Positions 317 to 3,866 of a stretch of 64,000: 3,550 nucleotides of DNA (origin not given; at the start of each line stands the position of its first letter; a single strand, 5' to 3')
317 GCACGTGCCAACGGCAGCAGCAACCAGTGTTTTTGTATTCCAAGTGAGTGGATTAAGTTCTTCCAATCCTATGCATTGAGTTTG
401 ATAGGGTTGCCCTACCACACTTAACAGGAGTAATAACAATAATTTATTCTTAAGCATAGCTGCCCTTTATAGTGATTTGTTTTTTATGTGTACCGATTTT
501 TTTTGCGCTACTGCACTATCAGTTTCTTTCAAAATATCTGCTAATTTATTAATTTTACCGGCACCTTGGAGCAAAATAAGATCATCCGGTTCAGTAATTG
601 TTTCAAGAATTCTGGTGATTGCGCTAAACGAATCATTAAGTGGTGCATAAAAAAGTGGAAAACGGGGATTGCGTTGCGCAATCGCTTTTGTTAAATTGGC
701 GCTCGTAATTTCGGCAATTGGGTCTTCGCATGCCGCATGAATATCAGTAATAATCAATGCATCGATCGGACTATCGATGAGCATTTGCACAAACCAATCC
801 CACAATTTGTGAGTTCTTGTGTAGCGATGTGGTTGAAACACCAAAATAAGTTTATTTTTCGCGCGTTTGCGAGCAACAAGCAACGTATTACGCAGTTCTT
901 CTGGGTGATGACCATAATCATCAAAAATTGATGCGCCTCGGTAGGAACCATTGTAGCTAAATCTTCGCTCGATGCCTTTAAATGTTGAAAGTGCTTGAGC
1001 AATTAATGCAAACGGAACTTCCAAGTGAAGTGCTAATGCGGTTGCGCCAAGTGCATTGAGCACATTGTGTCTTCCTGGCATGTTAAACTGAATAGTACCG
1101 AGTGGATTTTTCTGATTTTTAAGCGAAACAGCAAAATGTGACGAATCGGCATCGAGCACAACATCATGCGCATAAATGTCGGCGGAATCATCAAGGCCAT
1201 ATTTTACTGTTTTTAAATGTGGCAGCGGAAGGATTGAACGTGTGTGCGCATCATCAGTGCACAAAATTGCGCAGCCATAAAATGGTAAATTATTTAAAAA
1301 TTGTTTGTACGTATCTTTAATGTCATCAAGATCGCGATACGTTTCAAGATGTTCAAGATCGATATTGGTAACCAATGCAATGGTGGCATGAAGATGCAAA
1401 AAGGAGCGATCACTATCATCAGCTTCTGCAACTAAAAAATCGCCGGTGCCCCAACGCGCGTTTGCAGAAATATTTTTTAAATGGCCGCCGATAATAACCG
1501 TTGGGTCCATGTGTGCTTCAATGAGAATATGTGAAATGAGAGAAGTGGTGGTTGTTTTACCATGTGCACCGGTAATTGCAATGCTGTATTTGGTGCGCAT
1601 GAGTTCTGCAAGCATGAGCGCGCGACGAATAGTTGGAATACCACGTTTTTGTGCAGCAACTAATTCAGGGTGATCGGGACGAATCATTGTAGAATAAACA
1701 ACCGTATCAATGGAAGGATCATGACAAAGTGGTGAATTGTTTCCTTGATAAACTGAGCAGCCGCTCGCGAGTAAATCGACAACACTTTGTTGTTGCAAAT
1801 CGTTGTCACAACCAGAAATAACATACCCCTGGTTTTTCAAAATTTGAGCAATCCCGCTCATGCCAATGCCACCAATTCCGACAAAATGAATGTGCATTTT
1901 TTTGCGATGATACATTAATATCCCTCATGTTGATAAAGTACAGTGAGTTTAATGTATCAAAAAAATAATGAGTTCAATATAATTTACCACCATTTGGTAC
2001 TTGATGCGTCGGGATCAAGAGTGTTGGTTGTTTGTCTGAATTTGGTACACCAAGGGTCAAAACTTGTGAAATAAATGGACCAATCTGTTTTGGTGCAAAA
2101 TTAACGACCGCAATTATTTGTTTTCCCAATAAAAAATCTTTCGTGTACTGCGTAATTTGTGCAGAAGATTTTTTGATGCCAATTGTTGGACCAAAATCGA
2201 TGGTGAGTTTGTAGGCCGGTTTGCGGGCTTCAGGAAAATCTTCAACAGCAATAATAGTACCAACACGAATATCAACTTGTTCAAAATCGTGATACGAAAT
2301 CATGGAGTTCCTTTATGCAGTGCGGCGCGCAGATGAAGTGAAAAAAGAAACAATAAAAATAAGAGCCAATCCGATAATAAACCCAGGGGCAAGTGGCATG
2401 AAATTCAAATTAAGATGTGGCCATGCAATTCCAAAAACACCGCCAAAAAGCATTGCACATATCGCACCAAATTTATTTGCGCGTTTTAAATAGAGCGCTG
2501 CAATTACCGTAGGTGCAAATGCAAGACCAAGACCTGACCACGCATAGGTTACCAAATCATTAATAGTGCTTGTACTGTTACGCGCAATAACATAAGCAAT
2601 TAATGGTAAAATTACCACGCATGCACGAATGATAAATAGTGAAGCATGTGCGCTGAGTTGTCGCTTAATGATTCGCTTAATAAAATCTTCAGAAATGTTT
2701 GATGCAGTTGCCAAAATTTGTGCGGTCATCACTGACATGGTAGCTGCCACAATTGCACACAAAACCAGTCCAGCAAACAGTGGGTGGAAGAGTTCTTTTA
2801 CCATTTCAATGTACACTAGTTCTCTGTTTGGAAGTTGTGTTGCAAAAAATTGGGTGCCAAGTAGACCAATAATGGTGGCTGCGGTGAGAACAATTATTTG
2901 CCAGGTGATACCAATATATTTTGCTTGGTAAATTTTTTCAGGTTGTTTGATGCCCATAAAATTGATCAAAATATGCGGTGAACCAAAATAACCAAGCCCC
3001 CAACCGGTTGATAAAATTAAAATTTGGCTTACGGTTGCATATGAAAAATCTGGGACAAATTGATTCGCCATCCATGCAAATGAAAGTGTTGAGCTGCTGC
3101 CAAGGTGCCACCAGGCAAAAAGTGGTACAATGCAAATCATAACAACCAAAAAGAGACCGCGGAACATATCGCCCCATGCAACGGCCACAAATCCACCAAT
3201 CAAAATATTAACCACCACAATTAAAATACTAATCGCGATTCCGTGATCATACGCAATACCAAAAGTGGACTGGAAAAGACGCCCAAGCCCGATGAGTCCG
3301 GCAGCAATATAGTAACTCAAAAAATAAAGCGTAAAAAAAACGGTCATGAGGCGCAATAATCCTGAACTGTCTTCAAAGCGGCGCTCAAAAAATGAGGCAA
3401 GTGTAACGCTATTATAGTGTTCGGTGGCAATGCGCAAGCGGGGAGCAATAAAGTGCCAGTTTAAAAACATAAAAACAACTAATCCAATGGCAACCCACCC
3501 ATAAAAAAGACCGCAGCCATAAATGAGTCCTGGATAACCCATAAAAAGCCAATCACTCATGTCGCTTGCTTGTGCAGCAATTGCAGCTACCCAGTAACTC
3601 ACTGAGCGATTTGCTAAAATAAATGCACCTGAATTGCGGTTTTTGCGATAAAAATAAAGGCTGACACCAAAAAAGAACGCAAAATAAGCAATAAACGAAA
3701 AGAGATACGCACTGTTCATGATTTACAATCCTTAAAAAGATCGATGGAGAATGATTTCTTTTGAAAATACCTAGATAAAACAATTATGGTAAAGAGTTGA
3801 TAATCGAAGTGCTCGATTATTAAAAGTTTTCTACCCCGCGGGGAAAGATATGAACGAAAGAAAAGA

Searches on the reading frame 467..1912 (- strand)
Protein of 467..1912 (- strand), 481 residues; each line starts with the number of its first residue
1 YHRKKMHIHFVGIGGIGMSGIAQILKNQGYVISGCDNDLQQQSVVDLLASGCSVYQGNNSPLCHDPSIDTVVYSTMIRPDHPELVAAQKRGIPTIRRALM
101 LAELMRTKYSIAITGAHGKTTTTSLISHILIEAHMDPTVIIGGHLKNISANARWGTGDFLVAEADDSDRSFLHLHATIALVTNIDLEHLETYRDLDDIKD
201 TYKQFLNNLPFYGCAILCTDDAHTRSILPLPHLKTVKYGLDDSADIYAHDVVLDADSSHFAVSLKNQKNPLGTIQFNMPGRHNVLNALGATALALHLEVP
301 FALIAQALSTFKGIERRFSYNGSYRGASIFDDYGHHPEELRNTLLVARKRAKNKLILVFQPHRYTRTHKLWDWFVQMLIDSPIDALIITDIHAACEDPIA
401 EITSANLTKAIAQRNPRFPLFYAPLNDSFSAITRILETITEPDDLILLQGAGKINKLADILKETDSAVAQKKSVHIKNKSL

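Call 67: search_protein_families(library=pfam, proteins=[window:467-1912:-], max_evalue=0.00001)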
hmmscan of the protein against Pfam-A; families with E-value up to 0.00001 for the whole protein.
window:467-1912:- (481 aa): 3 families
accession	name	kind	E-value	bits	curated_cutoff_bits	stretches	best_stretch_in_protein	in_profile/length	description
PF08245.18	Mur_ligase_M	-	8.6e-27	94.8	24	1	113-294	1-200/200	Mur ligase middle domain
PF01225.30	Mur_ligase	-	6e-23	81.5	21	1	7-109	1-95/95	Mur ligase family, catalytic domain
PF02875.26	Mur_ligase_C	-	6.1e-13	50.1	28.4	1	316-452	1-127/127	Mur ligase, glutamate ligase domain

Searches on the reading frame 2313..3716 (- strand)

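Call 67: search_protein_families(library=pfam, proteins=[window:2313-3716:-], max_evalue=0.00001)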
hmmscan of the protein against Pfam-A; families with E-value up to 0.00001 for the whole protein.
window:2313-3716:- (467 aa): 1 family
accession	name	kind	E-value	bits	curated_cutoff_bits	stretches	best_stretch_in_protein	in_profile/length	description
PF00474.23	SSF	-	1.7e-70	238.4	22.8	1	32-425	1-406/406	Sodium:solute symporter family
